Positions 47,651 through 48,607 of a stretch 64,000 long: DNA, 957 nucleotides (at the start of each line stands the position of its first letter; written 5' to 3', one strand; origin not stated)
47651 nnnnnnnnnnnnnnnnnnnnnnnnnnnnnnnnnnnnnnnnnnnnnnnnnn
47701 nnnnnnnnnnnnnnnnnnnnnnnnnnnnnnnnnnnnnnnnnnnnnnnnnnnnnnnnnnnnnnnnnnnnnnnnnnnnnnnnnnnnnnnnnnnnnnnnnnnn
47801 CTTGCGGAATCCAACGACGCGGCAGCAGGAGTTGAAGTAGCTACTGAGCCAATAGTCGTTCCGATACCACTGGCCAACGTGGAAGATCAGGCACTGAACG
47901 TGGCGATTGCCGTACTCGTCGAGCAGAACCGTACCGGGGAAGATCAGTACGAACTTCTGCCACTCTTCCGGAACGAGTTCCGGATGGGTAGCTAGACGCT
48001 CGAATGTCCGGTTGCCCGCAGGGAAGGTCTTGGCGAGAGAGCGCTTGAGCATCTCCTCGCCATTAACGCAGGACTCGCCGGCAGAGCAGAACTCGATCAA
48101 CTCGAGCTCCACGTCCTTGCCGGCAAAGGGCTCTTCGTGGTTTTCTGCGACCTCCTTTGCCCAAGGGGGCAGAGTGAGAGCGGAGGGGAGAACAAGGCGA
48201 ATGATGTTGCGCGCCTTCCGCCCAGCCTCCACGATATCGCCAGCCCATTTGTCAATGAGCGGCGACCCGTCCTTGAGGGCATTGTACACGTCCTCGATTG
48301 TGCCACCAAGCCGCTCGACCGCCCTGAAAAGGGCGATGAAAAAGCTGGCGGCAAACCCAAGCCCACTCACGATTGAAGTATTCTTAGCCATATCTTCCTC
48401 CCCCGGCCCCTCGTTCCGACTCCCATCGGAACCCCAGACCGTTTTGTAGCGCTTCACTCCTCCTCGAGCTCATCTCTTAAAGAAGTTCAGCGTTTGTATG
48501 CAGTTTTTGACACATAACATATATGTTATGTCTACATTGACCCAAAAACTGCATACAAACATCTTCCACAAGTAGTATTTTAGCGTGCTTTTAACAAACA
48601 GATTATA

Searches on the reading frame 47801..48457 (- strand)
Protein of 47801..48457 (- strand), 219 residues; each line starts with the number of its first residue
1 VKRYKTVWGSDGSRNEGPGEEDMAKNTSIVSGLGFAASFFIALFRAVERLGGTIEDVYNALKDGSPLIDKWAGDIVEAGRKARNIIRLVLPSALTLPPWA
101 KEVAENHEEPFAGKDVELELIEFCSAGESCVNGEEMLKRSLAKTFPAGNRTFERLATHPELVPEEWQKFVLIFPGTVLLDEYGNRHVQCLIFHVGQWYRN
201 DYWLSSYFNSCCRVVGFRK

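Call 31: search_protein_families(library=pfam, proteins=[window:47801-48457:-], max_evalue=1)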
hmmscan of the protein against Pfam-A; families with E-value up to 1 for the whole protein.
window:47801-48457:- (219 aa): 0 families

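Call 34: find_homologous_proteins(query=window:47801-48457:-, max_evalue=0.001)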
Query window:47801-48457:- (219 aa): 5 proteins with E <= 0.001 among 220 candidates.
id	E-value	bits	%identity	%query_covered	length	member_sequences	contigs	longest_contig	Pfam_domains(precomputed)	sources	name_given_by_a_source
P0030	9.1e-147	505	100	100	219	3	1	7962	-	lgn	-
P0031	4.6e-67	244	61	90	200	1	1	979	-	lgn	-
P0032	1.2e-57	213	71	61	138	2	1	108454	-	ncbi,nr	ncbi:MAG: hypothetical protein KBC26_00880 [Candidatus Pacebacteria bacterium]|nr:hypothetical prote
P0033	1.6e-57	213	56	85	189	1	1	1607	-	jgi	-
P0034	4.7e-50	188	57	74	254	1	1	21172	-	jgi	jgi:hypothetical protein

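Call 44: find_encoding_contigs(protein=P0032, flank=10000, max_places=2)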
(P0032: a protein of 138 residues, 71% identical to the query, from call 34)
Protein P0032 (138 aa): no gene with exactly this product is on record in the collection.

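Call 76: find_homologous_proteins(query=A3, max_evalue=0.001)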
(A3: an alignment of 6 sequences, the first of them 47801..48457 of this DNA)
Query A3 (6 sequences) (219 aa, profile of the alignment): 57 proteins with E <= 0.001 among 5612 candidates.
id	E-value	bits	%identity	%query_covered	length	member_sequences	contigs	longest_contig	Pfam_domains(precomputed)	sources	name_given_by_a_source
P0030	5.8e-94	331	100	100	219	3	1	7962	-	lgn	-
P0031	1.9e-87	310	61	90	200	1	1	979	-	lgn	-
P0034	2.2e-86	306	57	74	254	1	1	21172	-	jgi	jgi:hypothetical protein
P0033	6.4e-86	305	56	85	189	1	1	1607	-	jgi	-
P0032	8.4e-68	246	71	61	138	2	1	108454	-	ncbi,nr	ncbi:MAG: hypothetical protein KBC26_00880 [Candidatus Pacebacteria bacterium]|nr:hypothetical prote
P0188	6.9e-57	210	-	-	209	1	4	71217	-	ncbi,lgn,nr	ncbi:MAG: hypothetical protein KBC26_02720 [Candidatus Pacebacteria bacterium]|nr:hypothetical prote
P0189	6.5e-25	106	26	63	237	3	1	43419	-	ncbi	ncbi:MAG: hypothetical protein WCW90_01095 [Candidatus Paceibacterota bacterium]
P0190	2.8e-23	100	28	45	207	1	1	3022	-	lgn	-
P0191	3.7e-23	100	30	21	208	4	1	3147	-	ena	-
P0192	9.2e-23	99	30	37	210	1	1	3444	-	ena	-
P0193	1.1e-21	95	33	11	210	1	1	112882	-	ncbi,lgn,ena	-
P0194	1.1e-21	95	27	53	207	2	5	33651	-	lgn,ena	-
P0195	1.3e-21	95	28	53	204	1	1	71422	-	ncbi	-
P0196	5.8e-21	93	26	45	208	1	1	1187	-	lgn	-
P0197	6.7e-21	92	-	-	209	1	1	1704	-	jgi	-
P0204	3.5e-19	87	26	47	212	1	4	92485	-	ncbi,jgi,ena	-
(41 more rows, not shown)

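Call 79: find_encoding_contigs(protein=P0204, flank=6000, max_places=2)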
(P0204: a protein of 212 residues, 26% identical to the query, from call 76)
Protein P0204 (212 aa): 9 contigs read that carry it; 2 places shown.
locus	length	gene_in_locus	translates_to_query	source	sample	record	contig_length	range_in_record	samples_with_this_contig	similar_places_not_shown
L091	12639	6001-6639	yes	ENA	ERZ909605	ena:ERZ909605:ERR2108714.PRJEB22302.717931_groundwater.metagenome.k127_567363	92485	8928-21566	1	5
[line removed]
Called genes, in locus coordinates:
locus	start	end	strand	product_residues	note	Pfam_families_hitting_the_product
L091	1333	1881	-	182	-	-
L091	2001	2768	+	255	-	-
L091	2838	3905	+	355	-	PF01098:FTSW_RODA_SPOVE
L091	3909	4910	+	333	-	PF02618:YceG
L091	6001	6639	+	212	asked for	-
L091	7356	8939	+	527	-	-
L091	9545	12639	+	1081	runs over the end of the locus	PF04563:RNA_pol_Rpb2_1, PF04561:RNA_pol_Rpb2_2, PF04565:RNA_pol_Rpb2_3, PF10385:RNA_pol_Rpb2_45, PF00562:RNA_pol_Rpb2_6, PF04560:RNA_pol_Rpb2_7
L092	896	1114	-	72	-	-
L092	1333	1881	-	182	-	-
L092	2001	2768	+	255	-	-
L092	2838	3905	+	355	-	PF01098:FTSW_RODA_SPOVE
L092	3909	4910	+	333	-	PF02618:YceG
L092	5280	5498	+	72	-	-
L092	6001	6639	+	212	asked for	-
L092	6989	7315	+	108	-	-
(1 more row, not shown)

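Call 80: find_encoding_contigs(protein=P0193, flank=6000, max_places=2)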
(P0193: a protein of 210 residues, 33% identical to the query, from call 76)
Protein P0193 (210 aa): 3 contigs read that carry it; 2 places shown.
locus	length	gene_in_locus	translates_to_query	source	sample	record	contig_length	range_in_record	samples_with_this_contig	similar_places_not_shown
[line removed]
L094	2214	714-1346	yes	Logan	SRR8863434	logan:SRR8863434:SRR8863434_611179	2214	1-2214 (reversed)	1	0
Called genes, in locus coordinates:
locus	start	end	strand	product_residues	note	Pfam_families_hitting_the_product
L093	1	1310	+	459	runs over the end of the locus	PF08245:Mur_ligase_M, PF02875:Mur_ligase_C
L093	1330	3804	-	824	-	PF00676:E1_dh, PF02779:Transket_pyr, PF02780:Transketolase_C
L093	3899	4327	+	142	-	PF01951:Archease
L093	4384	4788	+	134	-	PF13366:PDDEXK_3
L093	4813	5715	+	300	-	PF02811:PHP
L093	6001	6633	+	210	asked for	-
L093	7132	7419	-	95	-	PF22296:bAvd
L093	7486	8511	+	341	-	PF00078:RVT_1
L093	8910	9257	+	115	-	-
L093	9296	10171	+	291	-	PF00665:rve, PF13683:rve_3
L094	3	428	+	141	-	?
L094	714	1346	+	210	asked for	-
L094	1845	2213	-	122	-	?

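Call 86: search_protein_families(library=ncbifam, proteins=[window:47801-48457:-], max_evalue=1)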
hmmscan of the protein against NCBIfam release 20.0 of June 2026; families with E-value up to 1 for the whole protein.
window:47801-48457:- (219 aa): 0 families

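Call 87: search_protein_families(library=phrogs, proteins=[window:47801-48457:-], max_evalue=1)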
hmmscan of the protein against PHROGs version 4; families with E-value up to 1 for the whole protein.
window:47801-48457:- (219 aa): 0 families

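Call 91: predict_structure(alignment_id=A5)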
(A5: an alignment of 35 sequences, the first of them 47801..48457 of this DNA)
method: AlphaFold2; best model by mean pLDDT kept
length: 219 residues; sequences in the alignment: 35
mean_pLDDT: 82.6   pTM: 0.67
mean pLDDT of the five models: 82.6, 81.7, 81.5, 78.2, 76.3
residues with pLDDT >= 90: 133; 70-90: 26; 50-70: 39; < 50: 21
segments of 3 or more residues with pLDDT < 50: 8-13, 25-30
pLDDT, mean of each block of 10 residues (from residue 1): 50 49 49 64 73 72 68 64 82 96 96 96 95 96 96 97 95 98 97 97 94 94
secondary structure, 60 per line:
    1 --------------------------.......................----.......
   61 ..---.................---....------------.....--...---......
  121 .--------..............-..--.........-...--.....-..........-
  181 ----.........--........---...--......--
elements in order: H27-49 H54-62 H66-82 E86-89 E102-106 E115-121 E130-132 H133-143 H149-157 H164-168 E170-179 E185-193 E196-203 E207-209 E212-217

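Call 94: fold_search(model_id=the predicted structure, library=pdb)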
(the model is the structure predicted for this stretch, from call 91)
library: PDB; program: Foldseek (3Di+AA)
matches with E <= 10: 309; with E <= 0.001: 0
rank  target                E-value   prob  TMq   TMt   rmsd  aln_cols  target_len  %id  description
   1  8oks_B                1.5e-01  0.66  0.30  0.52  10.2       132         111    8  Crystal structure of Bdellovibrio bacteriovorus Bd2740 C-terminal domain (released 2023-10-25)
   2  1ukm_B                2.7e-01  0.44  0.29  0.46  10.6       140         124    7  Crystal structure of EMS16, an Antagonist of collagen receptor integrin alpha2beta1 (GPIa/IIa) (released 2003-11-04)
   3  6w4q_D                3.3e-01  0.15  0.11  0.04  10.4        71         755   13  Crystal structure of full-length tailspike protein 2 (TSP2, ORF211) ) from Escherichia coli O157:H7 bacteriophage CAB1 (released 2021-01-20)
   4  6w4q_B                4.2e-01  0.14  0.11  0.04  10.4        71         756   13  Crystal structure of full-length tailspike protein 2 (TSP2, ORF211) ) from Escherichia coli O157:H7 bacteriophage CAB1 (released 2021-01-20)
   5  5w6p_F                4.7e-01  0.15  0.12  0.04   9.9        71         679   13  Crystal structure of Bacteriophage CBA120 tailspike protein 2 enzymatically active domain (TSP2dN, orf211) (released 2018-10-24)
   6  5w6p_D                5.4e-01  0.03  0.14  0.06  14.5       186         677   10  Crystal structure of Bacteriophage CBA120 tailspike protein 2 enzymatically active domain (TSP2dN, orf211) (released 2018-10-24)
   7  6w4q_A                6.1e-01  0.12  0.11  0.04  10.4        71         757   13  Crystal structure of full-length tailspike protein 2 (TSP2, ORF211) ) from Escherichia coli O157:H7 bacteriophage CAB1 (released 2021-01-20)
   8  6w4q_C                6.1e-01  0.12  0.11  0.04  10.4        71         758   13  Crystal structure of full-length tailspike protein 2 (TSP2, ORF211) ) from Escherichia coli O157:H7 bacteriophage CAB1 (released 2021-01-20)
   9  6w4q_F                6.5e-01  0.12  0.11  0.04  10.4        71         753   13  Crystal structure of full-length tailspike protein 2 (TSP2, ORF211) ) from Escherichia coli O157:H7 bacteriophage CAB1 (released 2021-01-20)
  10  5w6p_A                6.5e-01  0.11  0.11  0.04  10.4        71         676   13  Crystal structure of Bacteriophage CBA120 tailspike protein 2 enzymatically active domain (TSP2dN, orf211) (released 2018-10-24)
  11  6w4q_E                7.8e-01  0.11  0.11  0.04   8.9        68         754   10  Crystal structure of full-length tailspike protein 2 (TSP2, ORF211) ) from Escherichia coli O157:H7 bacteriophage CAB1 (released 2021-01-20)
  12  5zwn_c                8.3e-01  0.02  0.10  0.16  15.5        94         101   11  Cryo-EM structure of the yeast pre-B complex at an average resolution of 3.3 angstrom (Part II: U1 snRNP region) (released 2018-08-29)
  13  3gpr_D                9.4e-01  0.21  0.30  0.47   9.9       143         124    6  Crystal structure of rhodocetin (released 2009-12-15)
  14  5fl3                  1.1e+00  0.07  0.15  0.10  16.7       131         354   14  PilT2 from Thermus thermophilus (released 2015-11-11)
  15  6n7x_M                1.1e+00  0.02  0.10  0.17  16.2        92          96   12  S. cerevisiae U1 snRNP (released 2019-07-24)
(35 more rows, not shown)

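Call 103: search_protein_families(library=pfam, alignment_id=A5, max_evalue=10)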
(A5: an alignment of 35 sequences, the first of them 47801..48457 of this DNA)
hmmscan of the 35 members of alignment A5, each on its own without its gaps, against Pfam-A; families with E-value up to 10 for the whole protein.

A. member 1, window:47801-48457:- (219 aa): 0 families

B. families by the number of members that match (of 35 scanned): 6 families
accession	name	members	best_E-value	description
PF22783.1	BapA_N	3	0.027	BapA, prefix-like domain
PF25451.1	SCP2_Rv3818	1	0.13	Rv3818-like, SCP2-like domain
PF10692.14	DUF2498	1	0.14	Protein of unknown function (DUF2498)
PF20904.2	ExsD_M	1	0.18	Antiactivator protein ExsD helical hairpin domain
PF14649.11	Spatacsin_C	1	0.34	Spatacsin C-terminus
PF15338.11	TPIP1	1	0.37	p53-regulated apoptosis-inducing protein 1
